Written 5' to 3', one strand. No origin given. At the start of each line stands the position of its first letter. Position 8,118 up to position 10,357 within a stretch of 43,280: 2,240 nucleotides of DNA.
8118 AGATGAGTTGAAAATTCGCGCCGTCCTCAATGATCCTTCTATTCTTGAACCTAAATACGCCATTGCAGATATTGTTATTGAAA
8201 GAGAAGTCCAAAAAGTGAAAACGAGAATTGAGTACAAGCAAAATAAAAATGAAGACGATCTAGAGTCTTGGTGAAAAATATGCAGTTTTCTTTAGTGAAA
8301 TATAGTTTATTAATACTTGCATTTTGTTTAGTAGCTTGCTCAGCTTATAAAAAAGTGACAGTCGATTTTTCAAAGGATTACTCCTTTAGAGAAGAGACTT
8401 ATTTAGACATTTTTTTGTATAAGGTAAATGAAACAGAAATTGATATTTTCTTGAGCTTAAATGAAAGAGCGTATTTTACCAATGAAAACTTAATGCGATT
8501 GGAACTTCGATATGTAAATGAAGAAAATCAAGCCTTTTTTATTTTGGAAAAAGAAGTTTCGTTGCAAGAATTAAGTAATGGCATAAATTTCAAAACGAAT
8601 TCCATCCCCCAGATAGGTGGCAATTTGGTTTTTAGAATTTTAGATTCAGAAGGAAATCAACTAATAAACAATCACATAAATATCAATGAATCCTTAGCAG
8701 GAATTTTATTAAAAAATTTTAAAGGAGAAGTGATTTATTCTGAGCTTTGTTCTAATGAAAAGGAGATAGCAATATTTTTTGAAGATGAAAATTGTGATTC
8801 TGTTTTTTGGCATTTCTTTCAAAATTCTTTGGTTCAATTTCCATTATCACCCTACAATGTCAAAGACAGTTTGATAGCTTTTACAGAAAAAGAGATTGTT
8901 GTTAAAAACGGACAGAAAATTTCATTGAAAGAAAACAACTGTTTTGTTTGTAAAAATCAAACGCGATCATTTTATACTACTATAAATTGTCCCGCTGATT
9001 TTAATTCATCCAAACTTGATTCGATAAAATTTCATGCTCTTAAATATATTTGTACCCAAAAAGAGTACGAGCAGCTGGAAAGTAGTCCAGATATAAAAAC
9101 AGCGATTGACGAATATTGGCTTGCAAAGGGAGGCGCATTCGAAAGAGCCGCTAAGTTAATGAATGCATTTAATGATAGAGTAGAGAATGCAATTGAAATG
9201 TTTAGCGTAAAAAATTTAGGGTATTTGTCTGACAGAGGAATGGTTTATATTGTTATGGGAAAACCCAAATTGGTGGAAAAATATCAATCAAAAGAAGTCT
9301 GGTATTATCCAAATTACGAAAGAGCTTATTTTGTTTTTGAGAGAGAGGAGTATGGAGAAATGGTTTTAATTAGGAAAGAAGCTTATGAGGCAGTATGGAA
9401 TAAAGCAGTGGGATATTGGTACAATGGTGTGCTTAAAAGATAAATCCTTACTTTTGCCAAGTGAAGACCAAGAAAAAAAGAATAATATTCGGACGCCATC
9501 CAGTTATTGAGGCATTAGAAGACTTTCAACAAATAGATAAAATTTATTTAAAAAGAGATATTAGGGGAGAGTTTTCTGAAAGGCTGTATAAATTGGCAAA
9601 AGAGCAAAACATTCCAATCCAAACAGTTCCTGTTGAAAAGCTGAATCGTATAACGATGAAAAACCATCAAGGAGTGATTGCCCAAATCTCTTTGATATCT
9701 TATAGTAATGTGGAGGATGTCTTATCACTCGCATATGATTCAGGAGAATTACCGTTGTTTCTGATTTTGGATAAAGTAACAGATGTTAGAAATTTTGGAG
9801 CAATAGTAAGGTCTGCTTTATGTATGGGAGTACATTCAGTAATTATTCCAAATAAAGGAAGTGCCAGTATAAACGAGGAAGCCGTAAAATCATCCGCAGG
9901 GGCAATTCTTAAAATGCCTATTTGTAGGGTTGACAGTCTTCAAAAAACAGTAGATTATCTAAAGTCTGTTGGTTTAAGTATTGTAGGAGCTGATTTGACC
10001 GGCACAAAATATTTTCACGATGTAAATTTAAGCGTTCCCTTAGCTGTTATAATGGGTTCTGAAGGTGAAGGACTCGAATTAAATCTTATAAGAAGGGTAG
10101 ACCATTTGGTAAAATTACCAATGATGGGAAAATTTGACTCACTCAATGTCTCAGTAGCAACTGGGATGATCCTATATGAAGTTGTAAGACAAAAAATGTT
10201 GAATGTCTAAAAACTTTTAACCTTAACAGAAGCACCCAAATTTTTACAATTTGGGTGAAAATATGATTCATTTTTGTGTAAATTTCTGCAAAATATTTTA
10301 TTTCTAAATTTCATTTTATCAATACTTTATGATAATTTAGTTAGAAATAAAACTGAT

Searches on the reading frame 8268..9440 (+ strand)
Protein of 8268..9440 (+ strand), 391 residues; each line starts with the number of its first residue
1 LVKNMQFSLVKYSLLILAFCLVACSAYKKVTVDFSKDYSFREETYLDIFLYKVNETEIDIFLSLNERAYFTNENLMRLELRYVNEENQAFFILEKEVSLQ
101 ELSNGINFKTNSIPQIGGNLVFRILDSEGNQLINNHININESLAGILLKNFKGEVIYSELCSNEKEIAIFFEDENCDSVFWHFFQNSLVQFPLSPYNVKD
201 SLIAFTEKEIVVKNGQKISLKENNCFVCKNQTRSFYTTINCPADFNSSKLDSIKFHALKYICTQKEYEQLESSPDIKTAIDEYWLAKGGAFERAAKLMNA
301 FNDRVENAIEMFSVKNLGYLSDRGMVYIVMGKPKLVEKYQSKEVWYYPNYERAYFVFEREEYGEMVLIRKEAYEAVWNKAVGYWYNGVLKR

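Call 50: search_protein_families(library=ncbifam, proteins=[window:8268-9440:+], max_evalue=0.00001)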
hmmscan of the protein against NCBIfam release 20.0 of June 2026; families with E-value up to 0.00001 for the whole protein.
window:8268-9440:+ (391 aa): 1 family
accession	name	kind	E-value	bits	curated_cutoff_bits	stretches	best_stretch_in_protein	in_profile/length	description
TIGR04514.1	GWxTD_dom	domain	3.4e-17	62.9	28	1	256-347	4-104/105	GWxTD domain-containing protein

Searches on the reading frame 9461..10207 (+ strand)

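Call 51: search_protein_families(library=pfam, proteins=[window:9461-10207:+], max_evalue=0.0001)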
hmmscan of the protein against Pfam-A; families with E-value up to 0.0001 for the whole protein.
window:9461-10207:+ (249 aa): 2 families
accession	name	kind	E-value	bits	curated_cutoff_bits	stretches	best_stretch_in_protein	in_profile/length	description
PF00588.24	SpoU_methylase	-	6e-39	133.8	29.7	1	99-239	2-142/142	SpoU rRNA Methylase family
PF08032.17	SpoU_sub_bind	-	8.8e-18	64.9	22.8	1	8-80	1-74/76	RNA 2'-O ribose methyltransferase substrate binding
